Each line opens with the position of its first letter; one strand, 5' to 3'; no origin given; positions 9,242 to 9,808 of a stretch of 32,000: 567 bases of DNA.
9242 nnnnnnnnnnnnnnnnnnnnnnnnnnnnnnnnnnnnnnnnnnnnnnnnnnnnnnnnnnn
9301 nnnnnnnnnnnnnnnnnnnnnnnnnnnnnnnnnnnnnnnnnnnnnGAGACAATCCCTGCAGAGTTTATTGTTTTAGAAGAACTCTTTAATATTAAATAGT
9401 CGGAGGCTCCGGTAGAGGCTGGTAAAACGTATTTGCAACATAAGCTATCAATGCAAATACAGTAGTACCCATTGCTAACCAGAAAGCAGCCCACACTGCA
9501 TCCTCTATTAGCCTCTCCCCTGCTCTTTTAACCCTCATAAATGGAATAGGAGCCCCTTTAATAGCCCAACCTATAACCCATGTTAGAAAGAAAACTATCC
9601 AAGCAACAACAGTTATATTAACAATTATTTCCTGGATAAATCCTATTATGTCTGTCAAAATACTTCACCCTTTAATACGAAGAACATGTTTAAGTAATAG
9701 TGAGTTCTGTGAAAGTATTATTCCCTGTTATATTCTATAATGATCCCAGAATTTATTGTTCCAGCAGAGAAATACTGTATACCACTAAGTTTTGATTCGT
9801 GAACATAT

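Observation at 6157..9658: Compact pilin-like / polytopic / 2-TM / VirB4-like operon: candidate Ced- or T4SS-type DNA-transfer apparatus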

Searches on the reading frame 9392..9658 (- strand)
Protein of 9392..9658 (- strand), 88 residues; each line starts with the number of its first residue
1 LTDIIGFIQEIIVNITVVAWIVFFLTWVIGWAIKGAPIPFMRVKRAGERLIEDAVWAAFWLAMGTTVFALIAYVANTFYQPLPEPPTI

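Call 3: search_protein_families(library=pfam, proteins=[window:9392-9658:-], max_evalue=1)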
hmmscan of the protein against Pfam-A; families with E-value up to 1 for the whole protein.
window:9392-9658:- (88 aa): 0 families

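Call 4: search_protein_families(library=ncbifam, proteins=[window:9392-9658:-], max_evalue=1)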
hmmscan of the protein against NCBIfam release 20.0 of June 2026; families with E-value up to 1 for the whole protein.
window:9392-9658:- (88 aa): 3 families
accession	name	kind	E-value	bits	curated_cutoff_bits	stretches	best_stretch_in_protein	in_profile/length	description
NF041797.1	Ced_CedA1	equivalog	3.7e-36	123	100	1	4-77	1-74/75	DNA import protein CedA1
NF041796.2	Ced_CedA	equivalog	2.7e-08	33.7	330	1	15-77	7-69/259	DNA import protein CedA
NF053657.1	CedE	equivalog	1.9e-07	31.1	400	1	14-75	5-66/260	DNA-translocating protein CedE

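Call 19: find_homologous_proteins(query=window:9392-9658:-, max_evalue=0.01)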
Query window:9392-9658:- (88 aa): 61 proteins with E <= 0.01 among 62 candidates.
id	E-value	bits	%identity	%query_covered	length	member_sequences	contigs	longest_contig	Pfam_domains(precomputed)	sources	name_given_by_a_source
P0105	3.4e-46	173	86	100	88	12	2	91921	PF27251.1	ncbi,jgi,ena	-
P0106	2.9e-45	170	83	100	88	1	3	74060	PF27251.1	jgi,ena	-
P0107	4.9e-45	169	83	100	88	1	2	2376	PF27251.1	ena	-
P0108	8.3e-45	169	83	100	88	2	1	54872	PF27251.1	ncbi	ncbi:MAG: DNA import protein CedA1 [Thermoprotei archaeon]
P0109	9.6e-45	168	83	100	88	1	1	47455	PF27251.1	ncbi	-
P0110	1.1e-44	168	82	100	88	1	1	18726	PF27251.1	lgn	-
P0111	2.4e-44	167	81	100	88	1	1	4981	PF27251.1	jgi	jgi:hypothetical protein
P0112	2.8e-44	167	84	100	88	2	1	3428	PF27251.1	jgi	-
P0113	1.0e-43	165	80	99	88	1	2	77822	PF27251.1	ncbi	-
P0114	2.1e-43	164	84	100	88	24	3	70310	PF27251.1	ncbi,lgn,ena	-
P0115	4.6e-43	163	83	100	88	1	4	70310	PF27251.1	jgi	-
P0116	4.8e-43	163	82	100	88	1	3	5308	PF27251.1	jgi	-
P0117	6.7e-43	162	83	100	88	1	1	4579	PF27251.1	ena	-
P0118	9.1e-43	162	83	100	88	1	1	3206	PF27251.1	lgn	-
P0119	1.1e-41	159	80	100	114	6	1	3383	PF27251.1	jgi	-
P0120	4.7e-41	156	76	100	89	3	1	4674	PF27251.1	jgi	-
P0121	8.2e-41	156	77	100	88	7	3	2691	PF27251.1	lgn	-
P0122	1.1e-40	155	75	100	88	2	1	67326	PF27251.1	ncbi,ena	-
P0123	1.3e-40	155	79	86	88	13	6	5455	PF27251.1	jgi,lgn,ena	-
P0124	1.2e-39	152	73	98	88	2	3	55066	PF27251.1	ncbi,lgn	-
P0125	2.7e-39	151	79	82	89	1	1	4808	PF27251.1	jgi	-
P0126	3.6e-39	150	74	100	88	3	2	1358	PF27251.1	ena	-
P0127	3.7e-39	150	74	100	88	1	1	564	PF27251.1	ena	-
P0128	3.8e-39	150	69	99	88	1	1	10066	PF27251.1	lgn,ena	-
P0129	3.9e-39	150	76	98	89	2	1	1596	PF27251.1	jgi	-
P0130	5.0e-39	150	73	100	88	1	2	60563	PF27251.1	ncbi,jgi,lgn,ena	-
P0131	5.7e-39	150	73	100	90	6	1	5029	PF27251.1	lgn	-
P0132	1.1e-38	149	76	98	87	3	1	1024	PF27251.1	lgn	-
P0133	2.9e-38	148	84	86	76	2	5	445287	PF27251.1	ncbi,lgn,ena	-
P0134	2.8e-35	138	66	98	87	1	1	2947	PF27251.1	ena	-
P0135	1.5e-32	129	64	91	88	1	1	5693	PF27251.1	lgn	-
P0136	6.9e-31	124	63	98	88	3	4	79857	PF27251.1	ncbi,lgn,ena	-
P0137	1.9e-30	123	59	90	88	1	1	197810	PF27251.1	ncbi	-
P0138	1.7e-29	119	62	98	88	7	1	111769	PF27251.1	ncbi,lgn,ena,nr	ncbi:MAG: hypothetical protein LM569_00435 [Desulfurococcaceae archaeon]|nr:hypothetical protein [De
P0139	9.0e-29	117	61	85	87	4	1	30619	PF27251.1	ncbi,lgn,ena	-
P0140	1.7e-28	116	59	94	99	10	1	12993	PF27251.1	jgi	jgi:hypothetical protein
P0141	2.3e-28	116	59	98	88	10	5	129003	PF27251.1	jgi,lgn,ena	-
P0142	3.0e-28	115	60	85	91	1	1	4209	PF27251.1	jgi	jgi:hypothetical protein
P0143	3.3e-28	115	60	85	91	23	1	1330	PF27251.1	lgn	-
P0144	4.2e-28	115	74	78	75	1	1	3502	PF27251.1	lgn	-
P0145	7.3e-28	114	65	85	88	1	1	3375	PF27251.1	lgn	-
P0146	1.1e-27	114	58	95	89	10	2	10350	PF27251.1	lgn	-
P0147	5.8e-27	111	61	85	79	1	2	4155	PF27251.1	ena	-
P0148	7.3e-27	111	61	85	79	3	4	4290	PF27251.1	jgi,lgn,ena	-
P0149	9.4e-27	111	57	88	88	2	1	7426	PF27251.1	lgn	-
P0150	3.0e-26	109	60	85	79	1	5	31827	PF27251.1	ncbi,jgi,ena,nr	ncbi:MAG: hypothetical protein GSR76_05225 [Desulfurococcales archaeon]|nr:hypothetical protein [Des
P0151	1.4e-25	107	54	99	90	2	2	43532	PF27251.1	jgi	-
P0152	5.1e-25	105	58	84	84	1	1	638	PF27251.1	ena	-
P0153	5.3e-25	105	54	86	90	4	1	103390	PF27251.1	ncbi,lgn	ncbi:MAG: DNA import protein CedA1 [Ignisphaera sp.]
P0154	6.3e-25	105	58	84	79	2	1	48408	PF27251.1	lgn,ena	-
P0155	1.4e-24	104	56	98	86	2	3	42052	PF27251.1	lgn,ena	-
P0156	1.9e-24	103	55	97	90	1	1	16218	PF27251.1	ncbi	-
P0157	2.2e-24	103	63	83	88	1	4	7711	PF27251.1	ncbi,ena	-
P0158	2.8e-24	103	54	92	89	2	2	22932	PF27251.1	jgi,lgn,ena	-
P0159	4.5e-24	102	56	89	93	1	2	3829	PF27251.1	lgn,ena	-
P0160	5.1e-24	102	53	99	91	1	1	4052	PF27251.1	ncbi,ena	-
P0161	6.8e-24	102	58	86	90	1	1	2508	PF27251.1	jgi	jgi:hypothetical protein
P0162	7.4e-24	101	65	70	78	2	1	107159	PF27251.1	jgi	-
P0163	8.6e-24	101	52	100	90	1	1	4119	PF27251.1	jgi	jgi:hypothetical protein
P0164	9.1e-24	101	60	83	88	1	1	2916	PF27251.1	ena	-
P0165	7.0e-23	98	51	98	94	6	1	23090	PF27251.1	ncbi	-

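Call 20: search_solved_structures(query=window:9392-9658:-, max_evalue=10, show_alignments=2)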
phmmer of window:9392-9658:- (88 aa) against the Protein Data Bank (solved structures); distinct sequences matched with E-value up to 10: 4.
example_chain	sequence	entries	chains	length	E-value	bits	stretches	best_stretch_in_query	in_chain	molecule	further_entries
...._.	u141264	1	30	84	2.5e-24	88.5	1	2-76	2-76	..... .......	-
5mfi_A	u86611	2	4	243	6e-06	29.6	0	35-65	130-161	YIII(Dq.V2)4CqI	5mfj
4d49_A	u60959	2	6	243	2.6e-05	27.6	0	35-65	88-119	ARMADILLO REPEAT PROTEIN ARM00027 | YIII(Dq.V1)4CPAF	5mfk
9k82_A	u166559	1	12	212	1.7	12.2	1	42-85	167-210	Fiber-n5-Zn1-HEHE-917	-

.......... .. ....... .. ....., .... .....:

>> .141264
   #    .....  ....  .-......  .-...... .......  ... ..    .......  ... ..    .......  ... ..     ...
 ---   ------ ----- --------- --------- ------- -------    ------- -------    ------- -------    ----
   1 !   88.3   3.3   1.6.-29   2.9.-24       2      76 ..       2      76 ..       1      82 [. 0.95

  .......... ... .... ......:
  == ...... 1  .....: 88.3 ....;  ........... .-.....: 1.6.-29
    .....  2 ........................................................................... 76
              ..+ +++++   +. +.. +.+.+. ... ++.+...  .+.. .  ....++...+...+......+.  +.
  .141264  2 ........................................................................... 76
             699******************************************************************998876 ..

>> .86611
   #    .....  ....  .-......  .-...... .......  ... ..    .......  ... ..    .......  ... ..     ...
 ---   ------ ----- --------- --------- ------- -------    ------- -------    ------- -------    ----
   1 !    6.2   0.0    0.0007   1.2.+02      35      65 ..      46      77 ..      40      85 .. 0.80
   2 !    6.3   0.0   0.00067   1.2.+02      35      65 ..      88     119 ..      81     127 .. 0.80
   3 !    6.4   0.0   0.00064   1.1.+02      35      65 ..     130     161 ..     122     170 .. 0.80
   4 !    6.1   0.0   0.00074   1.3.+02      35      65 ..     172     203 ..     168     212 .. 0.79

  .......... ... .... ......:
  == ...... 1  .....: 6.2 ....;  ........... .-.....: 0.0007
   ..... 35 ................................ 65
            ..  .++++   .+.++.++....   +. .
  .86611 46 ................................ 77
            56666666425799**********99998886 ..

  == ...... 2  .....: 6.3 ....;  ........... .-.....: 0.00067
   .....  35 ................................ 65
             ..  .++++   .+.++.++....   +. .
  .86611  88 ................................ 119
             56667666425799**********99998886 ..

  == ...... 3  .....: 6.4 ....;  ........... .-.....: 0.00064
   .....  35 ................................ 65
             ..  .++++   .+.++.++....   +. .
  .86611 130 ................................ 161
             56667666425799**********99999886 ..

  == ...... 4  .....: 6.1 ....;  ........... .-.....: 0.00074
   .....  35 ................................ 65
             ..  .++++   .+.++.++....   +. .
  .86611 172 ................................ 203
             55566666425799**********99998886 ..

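Call 22: find_related_loci(query=A1, collection=genome_contigs, flank=10000)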
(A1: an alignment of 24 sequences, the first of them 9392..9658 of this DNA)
Query A1 (88 aa) in genome_contigs; peptide patterns used: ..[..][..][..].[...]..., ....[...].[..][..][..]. (x = any residue, [..] = any of these).
186 stretches matched a pattern; 178 encode a relative of the query (tblastn E <= 1e-3); the best 80 are kept; 80 distinct loci.
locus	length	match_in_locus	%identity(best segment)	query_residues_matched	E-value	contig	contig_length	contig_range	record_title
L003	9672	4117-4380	88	1-88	1e-49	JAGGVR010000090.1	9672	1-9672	MAG: Staphylothermus sp. isolate AUK105 PB_MBMC_059_c_000000000083, whole genome shotgun sequence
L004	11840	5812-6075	88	1-88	2e-49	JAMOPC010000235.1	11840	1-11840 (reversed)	MAG: Desulfurococcales archaeon isolate 4559-240_metabat1_scaf2bin.015 4559-240_scaffold_2952_c1, whole genome shotgun s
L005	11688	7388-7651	83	1-88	1e-47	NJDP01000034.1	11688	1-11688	MAG: Desulfurococcales archaeon ex4484_58 ex4484_58_scaffold_3127_length_11688__count_1630, whole genome shotgun sequenc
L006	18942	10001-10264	82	1-88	2e-47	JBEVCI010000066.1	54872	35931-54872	MAG: Thermoprotei archaeon isolate 2_1_SS_W3_F1_Bin002_Water NODE_89_length_54917_cov_13.300007, whole genome shotgun se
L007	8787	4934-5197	82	1-88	9e-47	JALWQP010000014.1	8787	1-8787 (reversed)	MAG: Desulfurococcales archaeon isolate M2_metabat1_scaf2bin.071 M2_NODE_12177_length_8787_cov_2.438684, whole genome sh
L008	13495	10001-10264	83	1-88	1e-46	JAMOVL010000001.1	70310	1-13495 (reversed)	MAG: Desulfurococcales archaeon isolate PIR-30_metabat2_scaf2bin.025 PIR-30_scaffold_104_c1, whole genome shotgun sequen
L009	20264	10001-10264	82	1-88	3e-46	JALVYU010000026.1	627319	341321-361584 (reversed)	MAG: Desulfurococcales archaeon isolate T10_maxbin2_scaf2bin.134 T10_NODE_1_length_627319_cov_36.207110, whole genome sh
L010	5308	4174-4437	82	1-88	4e-46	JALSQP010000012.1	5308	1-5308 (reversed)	MAG: Desulfurococcales archaeon isolate 356-284_metabat2_scaf2bin.148 356-284_scaffold_12168_c1, whole genome shotgun se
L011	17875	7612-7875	78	1-88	5e-45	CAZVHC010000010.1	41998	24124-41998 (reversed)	MAG TPA_asm: uncultured Desulfurococcaceae archaeon isolate SRP141559_co1_74 genome assembly, contig: NODE_286_length_41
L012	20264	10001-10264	78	1-88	1e-44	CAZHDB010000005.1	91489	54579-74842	MAG TPA_asm: uncultured Desulfurococcaceae archaeon isolate binchicken_co184_125 genome assembly, contig: NODE_184_lengt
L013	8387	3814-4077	77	1-88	2e-44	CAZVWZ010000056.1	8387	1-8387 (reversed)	MAG TPA_asm: uncultured Desulfurococcaceae archaeon isolate binchicken_co6_445 genome assembly, contig: NODE_10866_lengt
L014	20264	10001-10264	74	1-88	1e-43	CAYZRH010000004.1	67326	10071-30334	MAG TPA_asm: uncultured Desulfurococcaceae archaeon isolate SRP141559_co1_67 genome assembly, contig: NODE_86_length_673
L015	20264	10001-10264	76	1-88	2e-43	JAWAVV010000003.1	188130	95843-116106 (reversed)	MAG: Desulfurococcaceae archaeon isolate ZMQR_201912_bins_1 ZMQR_201912_bins_1_scaffold_3, whole genome shotgun sequence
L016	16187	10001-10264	73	1-88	5e-43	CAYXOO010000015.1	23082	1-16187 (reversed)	MAG TPA_asm: uncultured Desulfurococcaceae archaeon isolate SRP141559_co1_255 genome assembly, contig: NODE_990_length_2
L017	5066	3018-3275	73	1-86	7e-43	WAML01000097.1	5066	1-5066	MAG: Desulfurococcales archaeon isolate S139_91_esom k151_316898, whole genome shotgun sequence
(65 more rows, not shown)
